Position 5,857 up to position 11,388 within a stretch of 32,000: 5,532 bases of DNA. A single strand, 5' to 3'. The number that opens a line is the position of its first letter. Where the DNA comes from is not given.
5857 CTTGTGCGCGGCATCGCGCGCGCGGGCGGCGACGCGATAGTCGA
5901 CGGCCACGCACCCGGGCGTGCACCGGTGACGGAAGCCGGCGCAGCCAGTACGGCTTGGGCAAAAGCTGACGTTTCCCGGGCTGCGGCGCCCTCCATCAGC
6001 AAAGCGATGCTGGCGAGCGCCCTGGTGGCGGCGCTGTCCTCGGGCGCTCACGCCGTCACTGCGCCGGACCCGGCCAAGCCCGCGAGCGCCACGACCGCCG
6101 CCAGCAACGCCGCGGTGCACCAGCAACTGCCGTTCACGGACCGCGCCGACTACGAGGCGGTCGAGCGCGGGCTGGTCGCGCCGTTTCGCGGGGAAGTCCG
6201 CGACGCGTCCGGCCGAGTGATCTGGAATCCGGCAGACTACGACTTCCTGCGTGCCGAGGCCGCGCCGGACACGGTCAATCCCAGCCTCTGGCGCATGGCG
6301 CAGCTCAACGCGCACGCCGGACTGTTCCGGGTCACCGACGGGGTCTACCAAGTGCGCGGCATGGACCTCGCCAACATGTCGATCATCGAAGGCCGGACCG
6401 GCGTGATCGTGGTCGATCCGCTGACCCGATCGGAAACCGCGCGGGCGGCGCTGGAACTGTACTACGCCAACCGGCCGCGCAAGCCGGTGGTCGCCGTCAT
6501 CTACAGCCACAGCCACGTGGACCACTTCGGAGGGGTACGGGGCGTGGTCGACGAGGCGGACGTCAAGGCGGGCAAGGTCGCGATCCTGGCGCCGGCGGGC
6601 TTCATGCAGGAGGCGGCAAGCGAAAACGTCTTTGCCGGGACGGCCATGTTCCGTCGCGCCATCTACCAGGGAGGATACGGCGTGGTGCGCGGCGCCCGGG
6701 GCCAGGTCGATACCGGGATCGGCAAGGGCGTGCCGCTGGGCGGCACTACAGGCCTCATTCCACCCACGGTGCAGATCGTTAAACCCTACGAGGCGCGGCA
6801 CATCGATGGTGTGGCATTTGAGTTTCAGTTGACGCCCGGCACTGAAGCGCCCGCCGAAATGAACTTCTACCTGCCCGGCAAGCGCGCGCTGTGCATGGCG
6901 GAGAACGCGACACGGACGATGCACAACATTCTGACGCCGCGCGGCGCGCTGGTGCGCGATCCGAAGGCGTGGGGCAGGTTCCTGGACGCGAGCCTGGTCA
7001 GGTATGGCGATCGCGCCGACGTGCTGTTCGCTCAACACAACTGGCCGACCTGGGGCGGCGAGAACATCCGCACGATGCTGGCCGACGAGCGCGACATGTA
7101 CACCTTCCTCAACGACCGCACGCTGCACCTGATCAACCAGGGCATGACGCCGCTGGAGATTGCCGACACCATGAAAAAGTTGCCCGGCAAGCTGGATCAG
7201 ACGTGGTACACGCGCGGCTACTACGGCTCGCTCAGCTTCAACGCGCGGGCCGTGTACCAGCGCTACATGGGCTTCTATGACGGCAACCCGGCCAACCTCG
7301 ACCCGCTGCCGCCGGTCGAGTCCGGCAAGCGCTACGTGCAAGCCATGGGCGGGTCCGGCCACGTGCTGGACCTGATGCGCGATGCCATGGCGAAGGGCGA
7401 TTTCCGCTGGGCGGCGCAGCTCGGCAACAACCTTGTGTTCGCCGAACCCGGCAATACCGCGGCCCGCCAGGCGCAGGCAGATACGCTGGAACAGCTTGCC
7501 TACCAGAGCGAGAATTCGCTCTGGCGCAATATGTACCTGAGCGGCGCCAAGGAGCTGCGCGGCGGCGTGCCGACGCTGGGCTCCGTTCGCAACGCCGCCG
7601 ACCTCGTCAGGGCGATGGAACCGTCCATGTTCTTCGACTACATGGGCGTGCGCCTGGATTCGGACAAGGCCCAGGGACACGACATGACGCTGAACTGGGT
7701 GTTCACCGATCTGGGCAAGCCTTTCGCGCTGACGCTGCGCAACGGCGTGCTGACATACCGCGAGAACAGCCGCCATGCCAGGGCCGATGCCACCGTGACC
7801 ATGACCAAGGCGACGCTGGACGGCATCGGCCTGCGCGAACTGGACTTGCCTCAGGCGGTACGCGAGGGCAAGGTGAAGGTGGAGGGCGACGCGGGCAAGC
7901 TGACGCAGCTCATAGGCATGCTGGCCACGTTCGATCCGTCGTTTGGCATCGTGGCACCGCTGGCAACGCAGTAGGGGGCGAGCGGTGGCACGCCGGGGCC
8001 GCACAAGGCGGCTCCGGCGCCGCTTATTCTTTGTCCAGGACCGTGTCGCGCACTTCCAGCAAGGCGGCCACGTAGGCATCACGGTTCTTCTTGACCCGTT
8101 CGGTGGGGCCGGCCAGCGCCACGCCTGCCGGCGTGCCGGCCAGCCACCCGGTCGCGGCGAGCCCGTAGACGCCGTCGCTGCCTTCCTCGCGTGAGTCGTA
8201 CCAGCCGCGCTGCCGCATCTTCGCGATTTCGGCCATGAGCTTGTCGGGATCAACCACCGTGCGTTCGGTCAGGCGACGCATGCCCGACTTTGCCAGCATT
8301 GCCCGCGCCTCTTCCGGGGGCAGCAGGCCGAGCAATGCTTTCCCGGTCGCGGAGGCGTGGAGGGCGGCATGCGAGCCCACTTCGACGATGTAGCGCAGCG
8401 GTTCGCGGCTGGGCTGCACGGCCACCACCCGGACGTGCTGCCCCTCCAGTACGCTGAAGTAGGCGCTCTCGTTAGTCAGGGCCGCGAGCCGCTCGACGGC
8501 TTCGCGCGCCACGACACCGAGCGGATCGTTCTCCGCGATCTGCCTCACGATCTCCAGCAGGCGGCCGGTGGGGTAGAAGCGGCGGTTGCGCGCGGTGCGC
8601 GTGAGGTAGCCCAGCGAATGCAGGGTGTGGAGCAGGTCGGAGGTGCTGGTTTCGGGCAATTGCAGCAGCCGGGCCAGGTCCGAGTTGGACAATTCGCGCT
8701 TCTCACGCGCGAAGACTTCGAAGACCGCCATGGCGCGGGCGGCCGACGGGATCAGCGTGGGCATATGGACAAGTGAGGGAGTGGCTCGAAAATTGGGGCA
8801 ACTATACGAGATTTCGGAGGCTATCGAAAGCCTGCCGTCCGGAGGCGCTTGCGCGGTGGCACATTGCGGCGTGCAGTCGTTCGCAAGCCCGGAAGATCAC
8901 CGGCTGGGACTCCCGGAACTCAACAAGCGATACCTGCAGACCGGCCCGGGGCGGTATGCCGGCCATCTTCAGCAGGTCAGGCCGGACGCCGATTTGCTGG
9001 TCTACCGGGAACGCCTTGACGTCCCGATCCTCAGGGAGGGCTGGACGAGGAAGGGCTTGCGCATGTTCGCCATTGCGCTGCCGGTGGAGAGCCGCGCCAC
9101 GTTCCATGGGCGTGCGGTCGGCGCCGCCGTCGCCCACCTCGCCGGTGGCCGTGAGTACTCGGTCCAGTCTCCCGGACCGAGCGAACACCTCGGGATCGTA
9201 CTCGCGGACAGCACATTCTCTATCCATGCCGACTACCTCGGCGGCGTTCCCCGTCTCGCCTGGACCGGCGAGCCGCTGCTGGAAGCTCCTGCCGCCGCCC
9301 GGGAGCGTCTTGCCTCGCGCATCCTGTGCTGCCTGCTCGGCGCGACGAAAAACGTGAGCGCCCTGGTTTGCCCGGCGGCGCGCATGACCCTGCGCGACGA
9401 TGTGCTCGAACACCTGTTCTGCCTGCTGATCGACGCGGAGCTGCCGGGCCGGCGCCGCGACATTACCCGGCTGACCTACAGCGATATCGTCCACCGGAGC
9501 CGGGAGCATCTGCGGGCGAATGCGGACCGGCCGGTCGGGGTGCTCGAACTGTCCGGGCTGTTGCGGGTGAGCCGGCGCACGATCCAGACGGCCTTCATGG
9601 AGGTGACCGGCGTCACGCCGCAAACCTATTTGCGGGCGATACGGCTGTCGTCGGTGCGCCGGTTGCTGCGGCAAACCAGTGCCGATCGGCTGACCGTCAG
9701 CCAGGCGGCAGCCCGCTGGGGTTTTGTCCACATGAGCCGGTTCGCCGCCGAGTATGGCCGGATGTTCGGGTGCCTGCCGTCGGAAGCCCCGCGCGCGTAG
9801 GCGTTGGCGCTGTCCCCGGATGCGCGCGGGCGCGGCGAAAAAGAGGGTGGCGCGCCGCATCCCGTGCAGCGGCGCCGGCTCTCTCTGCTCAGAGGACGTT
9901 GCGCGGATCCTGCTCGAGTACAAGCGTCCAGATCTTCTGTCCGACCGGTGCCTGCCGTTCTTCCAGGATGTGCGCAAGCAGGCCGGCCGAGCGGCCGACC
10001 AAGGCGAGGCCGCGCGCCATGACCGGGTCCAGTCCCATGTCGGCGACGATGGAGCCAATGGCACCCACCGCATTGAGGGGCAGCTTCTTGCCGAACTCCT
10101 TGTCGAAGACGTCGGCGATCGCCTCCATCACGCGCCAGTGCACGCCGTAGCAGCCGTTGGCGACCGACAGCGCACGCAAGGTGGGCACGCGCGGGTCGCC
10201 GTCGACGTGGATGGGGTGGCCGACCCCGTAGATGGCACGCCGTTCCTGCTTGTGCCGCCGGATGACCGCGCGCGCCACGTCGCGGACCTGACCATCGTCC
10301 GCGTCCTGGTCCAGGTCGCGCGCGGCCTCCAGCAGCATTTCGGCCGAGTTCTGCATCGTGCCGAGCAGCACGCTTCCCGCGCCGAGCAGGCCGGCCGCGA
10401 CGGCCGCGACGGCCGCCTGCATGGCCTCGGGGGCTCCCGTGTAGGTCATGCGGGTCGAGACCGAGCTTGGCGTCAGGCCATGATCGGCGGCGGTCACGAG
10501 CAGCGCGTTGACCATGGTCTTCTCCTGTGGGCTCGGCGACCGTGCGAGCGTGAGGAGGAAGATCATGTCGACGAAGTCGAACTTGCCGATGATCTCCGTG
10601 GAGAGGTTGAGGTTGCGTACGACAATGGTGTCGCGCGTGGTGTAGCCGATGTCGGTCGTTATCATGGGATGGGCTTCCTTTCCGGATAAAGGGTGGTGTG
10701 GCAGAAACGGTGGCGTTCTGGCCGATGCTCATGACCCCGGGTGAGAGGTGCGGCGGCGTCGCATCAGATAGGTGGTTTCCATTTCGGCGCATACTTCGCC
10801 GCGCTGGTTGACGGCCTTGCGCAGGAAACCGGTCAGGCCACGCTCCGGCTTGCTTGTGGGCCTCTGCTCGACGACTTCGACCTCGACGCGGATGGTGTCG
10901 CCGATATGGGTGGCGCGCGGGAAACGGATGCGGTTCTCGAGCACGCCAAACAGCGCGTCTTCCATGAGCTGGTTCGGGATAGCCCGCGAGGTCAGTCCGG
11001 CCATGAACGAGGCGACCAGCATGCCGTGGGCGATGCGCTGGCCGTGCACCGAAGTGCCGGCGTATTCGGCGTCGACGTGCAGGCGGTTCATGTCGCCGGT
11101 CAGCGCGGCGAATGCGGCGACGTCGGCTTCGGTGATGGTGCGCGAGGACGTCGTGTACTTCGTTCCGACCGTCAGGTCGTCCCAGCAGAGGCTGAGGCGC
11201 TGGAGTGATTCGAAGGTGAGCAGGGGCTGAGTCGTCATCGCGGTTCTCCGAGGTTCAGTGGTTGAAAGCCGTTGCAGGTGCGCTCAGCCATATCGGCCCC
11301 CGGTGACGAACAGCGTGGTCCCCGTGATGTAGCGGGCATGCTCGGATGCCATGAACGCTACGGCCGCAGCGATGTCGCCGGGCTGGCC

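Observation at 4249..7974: GMC alcohol-dehydrogenase-like enzyme reads in frame, with no stop, into a complete SdsA1-type alkylsulfatase that keeps its own signal peptide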

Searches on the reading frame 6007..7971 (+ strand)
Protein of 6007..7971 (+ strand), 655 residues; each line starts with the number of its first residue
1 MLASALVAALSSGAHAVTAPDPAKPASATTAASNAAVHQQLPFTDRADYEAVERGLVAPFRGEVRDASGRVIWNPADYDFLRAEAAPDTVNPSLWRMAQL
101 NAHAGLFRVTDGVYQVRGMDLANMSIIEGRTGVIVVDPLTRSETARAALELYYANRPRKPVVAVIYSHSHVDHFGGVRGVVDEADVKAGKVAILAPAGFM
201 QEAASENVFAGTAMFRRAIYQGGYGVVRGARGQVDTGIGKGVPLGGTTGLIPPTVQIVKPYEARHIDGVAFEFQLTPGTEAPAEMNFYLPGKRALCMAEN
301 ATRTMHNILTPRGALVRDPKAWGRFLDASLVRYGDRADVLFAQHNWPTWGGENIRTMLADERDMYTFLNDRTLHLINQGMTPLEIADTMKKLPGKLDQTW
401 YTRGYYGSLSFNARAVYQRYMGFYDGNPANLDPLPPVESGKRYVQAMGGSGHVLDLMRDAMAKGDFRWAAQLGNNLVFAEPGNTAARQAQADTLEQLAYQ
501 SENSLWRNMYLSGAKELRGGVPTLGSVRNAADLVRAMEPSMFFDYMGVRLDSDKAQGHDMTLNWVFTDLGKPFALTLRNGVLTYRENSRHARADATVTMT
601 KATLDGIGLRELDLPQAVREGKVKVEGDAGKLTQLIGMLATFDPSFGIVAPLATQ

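Call 22: find_homologous_proteins(query=window:6007-7971:+, max_evalue=1e-50)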
Query window:6007-7971:+ (655 aa): 8000 proteins with E <= 1e-50 among 8000 candidates; the best 120 are listed.
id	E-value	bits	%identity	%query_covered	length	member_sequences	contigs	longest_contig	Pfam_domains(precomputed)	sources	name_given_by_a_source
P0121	0.0e+0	1082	75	96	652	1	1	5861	PF12706.14,PF14863.13,PF14864.12,PF02036.23,PF00753.34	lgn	-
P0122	0.0e+0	1077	73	95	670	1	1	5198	PF14863.13,PF14864.12,PF00753.34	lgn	-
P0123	0.0e+0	1066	73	96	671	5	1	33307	PF12706.14,PF14863.13,PF14864.12,PF02036.23,PF00753.34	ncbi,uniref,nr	ncbi:alkyl/aryl-sulfatase [Massilia cavernae]|uniref:MBL fold metallo-hydrolase n=1 Tax=Massilia cav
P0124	0.0e+0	1058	69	98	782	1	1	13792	PF14863.13,PF14864.12,PF02036.23,PF05199.20,PF00753.34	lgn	-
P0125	0.0e+0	1044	71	98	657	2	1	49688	PF14863.13,PF14864.12,PF02036.23,PF00753.34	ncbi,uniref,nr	ncbi:alkyl sulfatase [Cupriavidus necator]|uniref:alkyl/aryl-sulfatase n=1 Tax=Cupriavidus necator T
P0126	0.0e+0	1042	69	99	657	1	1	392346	PF14863.13,PF14864.12,PF02036.23,PF00753.34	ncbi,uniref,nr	ncbi:alkyl sulfatase dimerization domain-containing protein [Pseudomonas sp. BN102]|uniref:alkyl/ary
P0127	0.0e+0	1042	71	96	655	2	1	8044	PF12706.14,PF14863.13,PF14864.12,PF02036.23,PF00753.34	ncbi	-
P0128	0.0e+0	1041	69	99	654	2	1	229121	PF14863.13,PF14864.12,PF02036.23,PF00753.34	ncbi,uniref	ncbi:alkyl/aryl-sulfatase [Pseudomonas sp. NPDC090755]|uniref:alkyl/aryl-sulfatase n=1 Tax=Pseudomon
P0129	0.0e+0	1036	69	98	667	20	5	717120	PF12706.14,PF14863.13,PF14864.12,PF00753.34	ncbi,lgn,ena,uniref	ncbi:alkyl/aryl-sulfatase [Pseudomonas nitroreducens]|uniref:alkyl/aryl-sulfatase n=1 Tax=Pseudomona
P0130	0.0e+0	1034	71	95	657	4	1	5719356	PF14863.13,PF14864.12,PF02036.23,PF00753.34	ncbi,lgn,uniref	ncbi:alkyl/aryl-sulfatase [Pseudomonas boanensis]|uniref:alkyl/aryl-sulfatase n=1 Tax=Metapseudomona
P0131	0.0e+0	1034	69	99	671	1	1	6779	PF14863.13,PF14864.12,PF02036.23,PF00753.34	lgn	-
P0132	0.0e+0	1031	70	97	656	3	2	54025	PF14863.13,PF14864.12,PF02036.23,PF00753.34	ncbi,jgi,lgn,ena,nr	ncbi:MAG TPA: alkyl sulfatase dimerization domain-containing protein [Pseudomonas sp.]|nr:alkyl sulf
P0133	0.0e+0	1031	70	99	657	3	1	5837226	PF12706.14,PF14863.13,PF14864.12,PF02036.23,PF00753.34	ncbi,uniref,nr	ncbi:MBL fold metallo-hydrolase [Metapseudomonas lalkuanensis]|uniref:alkyl/aryl-sulfatase n=1 Tax=M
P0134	0.0e+0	1030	70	94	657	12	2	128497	PF14863.13,PF14864.12,PF02036.23,PF00753.34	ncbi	-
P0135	0.0e+0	1029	68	99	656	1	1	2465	PF14863.13,PF14864.12,PF02036.23,PF00753.34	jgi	-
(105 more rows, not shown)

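Call 24: search_solved_structures(query=window:6007-7971:+, max_evalue=0.00001, show_alignments=1)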
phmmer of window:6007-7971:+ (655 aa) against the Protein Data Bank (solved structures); distinct sequences matched with E-value up to 0.00001: 6.
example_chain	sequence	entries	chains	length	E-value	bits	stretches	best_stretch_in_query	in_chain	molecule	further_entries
4av7_A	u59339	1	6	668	2e-266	888.4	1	2-649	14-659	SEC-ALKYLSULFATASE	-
2yhe_A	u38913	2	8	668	1.1e-265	886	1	2-649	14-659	SEC-ALKYL SULFATASE | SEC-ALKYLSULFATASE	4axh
4nur_A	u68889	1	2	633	6e-205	685.3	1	21-651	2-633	PSdsA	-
7tl5_A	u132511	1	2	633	1.6e-201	674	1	26-651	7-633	Lactamase_B domain-containing protein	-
4pdx_A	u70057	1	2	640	7.1e-194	648.7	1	22-651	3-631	Putative alkyl/aryl-sulfatase YjcS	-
2cfu_A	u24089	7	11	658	8.1e-192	641.9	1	2-653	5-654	SDSA1 | SDS HYDROLASE SDSA1 | ALKYL SULFATASE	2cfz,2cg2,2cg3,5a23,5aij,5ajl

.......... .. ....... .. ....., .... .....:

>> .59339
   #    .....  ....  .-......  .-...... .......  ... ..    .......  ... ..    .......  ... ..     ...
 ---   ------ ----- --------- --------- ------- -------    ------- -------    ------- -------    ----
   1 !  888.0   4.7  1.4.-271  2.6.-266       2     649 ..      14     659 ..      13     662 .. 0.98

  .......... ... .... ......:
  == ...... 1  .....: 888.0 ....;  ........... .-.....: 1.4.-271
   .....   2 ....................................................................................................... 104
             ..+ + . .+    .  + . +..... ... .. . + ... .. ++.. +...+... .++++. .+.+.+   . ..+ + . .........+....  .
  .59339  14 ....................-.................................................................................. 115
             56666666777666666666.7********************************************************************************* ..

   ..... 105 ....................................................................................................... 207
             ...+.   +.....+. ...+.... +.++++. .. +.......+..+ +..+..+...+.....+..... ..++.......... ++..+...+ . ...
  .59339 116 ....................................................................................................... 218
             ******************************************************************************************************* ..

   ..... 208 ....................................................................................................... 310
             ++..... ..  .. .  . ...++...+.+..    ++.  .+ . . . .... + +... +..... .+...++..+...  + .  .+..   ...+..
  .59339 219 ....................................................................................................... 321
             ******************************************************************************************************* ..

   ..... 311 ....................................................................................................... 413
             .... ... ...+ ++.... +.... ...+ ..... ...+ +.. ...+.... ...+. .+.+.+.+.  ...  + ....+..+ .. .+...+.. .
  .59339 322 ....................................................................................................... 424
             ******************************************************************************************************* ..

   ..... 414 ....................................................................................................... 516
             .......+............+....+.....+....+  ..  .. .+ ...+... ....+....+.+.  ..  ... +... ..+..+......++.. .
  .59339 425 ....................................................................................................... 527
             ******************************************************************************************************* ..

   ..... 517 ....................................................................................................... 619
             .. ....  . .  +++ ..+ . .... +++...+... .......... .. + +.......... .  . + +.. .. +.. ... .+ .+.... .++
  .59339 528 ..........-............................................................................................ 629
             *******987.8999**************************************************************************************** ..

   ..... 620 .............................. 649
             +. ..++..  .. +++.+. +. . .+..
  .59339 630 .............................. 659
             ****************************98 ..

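Call 30: find_encoding_contigs(protein=P0121, flank=6000, max_places=1)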
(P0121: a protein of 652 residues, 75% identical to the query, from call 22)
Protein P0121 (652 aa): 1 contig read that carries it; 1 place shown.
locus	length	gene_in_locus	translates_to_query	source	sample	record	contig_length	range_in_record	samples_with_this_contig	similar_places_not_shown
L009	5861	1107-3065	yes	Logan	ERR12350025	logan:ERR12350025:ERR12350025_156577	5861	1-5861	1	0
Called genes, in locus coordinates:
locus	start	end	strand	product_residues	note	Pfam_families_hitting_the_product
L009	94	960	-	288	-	PF00106:adh_short, PF08659:KR, PF13561:adh_short_C2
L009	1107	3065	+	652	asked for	PF00753:Lactamase_B, PF12706:Lactamase_B_2 (faint), PF14863:Alkyl_sulf_dimr, PF02036:SCP2 (weak), PF14864:Alkyl_sulf_C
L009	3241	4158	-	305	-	PF12146:Hydrolase_4, PF00561:Abhydrolase_1, PF12697:Abhydrolase_6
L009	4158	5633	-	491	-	PF03007:WS_DGAT_cat, PF06974:WS_DGAT_C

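Call 31: find_encoding_contigs(protein=P0122, flank=6000, max_places=1)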
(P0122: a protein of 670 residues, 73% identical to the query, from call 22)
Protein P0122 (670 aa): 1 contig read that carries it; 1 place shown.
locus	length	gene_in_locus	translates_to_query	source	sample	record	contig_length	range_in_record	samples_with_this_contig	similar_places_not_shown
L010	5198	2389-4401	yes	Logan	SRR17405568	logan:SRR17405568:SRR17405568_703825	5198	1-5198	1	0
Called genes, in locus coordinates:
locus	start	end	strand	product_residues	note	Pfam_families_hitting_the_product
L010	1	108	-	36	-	?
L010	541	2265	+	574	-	PF00732:GMC_oxred_N, PF00890:FAD_binding_2 (faint), PF05199:GMC_oxred_C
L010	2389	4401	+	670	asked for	PF00753:Lactamase_B, PF14863:Alkyl_sulf_dimr, PF14864:Alkyl_sulf_C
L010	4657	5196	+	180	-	?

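Call 32: find_encoding_contigs(protein=P0123, flank=6000, max_places=1)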
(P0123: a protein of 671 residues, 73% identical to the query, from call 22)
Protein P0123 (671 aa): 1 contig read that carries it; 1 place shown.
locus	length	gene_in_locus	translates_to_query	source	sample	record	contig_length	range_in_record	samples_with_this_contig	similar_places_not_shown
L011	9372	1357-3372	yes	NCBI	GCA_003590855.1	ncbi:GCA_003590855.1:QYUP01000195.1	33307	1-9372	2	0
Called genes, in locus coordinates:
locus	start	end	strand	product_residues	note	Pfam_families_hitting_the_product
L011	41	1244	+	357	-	PF00884:Sulfatase, PF16347:SGSH_C (weak)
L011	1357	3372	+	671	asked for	PF00753:Lactamase_B, PF12706:Lactamase_B_2 (weak), PF14863:Alkyl_sulf_dimr, PF14864:Alkyl_sulf_C, PF02036:SCP2 (weak)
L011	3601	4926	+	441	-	PF07690:MFS_1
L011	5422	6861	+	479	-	PF06863:DUF1254, PF06742:DUF1214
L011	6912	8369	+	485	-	PF06863:DUF1254, PF06742:DUF1214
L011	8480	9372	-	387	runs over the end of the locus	PF13609:Porin_4, PF00267:Porin_1 (weak)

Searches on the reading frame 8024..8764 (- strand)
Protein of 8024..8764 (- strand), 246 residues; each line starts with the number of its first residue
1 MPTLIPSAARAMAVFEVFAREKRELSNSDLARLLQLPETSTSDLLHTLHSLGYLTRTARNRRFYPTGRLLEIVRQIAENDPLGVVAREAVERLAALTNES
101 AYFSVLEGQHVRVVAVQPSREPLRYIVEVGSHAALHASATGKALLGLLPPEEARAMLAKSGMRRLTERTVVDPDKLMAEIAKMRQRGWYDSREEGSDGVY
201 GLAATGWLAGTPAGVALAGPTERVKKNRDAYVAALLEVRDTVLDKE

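Call 11: search_protein_families(library=pfam, proteins=[window:8024-8764:-])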
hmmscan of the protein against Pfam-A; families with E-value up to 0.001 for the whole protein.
window:8024-8764:- (246 aa): 4 families
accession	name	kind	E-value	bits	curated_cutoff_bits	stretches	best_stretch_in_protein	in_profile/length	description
PF01614.24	IclR_C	-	9e-29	100.7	24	1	84-237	11-167/174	Bacterial transcriptional regulator IclR C-terminal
PF09339.16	HTH_IclR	-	7.8e-13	48.4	22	1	7-56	1-50/52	IclR helix-turn-helix domain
PF12802.13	MarR_2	-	0.00048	20.7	27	0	18-58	14-54/61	MarR family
PF13463.12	HTH_27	-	0.00091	19.9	22.2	0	11-60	6-54/68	Winged helix DNA-binding domain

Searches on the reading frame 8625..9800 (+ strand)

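Call 72: search_protein_families(library=pfam, proteins=[window:8625-9800:+], max_evalue=0.01)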
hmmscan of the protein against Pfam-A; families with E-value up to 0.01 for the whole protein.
window:8625-9800:+ (391 aa): 2 families
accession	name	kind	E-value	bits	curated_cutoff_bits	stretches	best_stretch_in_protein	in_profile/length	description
PF12833.13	HTH_18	-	1.5e-19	70.5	33.6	1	312-387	4-76/80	Helix-turn-helix domain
PF00165.29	HTH_AraC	-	0.005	17.4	26.6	0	296-336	1-41/42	Bacterial regulatory helix-turn-helix proteins, AraC family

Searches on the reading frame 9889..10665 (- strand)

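Call 72: search_protein_families(library=pfam, proteins=[window:9889-10665:-], max_evalue=0.01)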
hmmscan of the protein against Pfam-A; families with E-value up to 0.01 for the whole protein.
window:9889-10665:- (258 aa): 1 family
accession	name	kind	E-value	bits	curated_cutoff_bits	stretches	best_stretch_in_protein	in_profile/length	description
PF00285.26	Citrate_synt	-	2.7e-23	83.1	27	1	34-239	156-350/357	Citrate synthase, C-terminal domain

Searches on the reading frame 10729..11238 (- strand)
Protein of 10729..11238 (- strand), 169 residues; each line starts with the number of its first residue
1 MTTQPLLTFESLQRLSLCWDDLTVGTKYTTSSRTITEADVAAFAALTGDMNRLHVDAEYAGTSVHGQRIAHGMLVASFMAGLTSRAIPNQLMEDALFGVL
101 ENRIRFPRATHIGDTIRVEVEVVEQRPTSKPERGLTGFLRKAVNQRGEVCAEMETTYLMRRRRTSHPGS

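Call 11: search_protein_families(library=pfam, proteins=[window:10729-11238:-])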
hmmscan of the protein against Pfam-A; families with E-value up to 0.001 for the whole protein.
window:10729-11238:- (169 aa): 2 families
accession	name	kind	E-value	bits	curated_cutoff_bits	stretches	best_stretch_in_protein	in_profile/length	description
PF01575.25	MaoC_dehydratas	-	2.6e-23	82.4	27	1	24-131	6-110/123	MaoC like domain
PF13452.11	FAS1_DH_region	-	1.4e-05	25.6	22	1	23-152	2-131/132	FAS1-like, dehydratase domain region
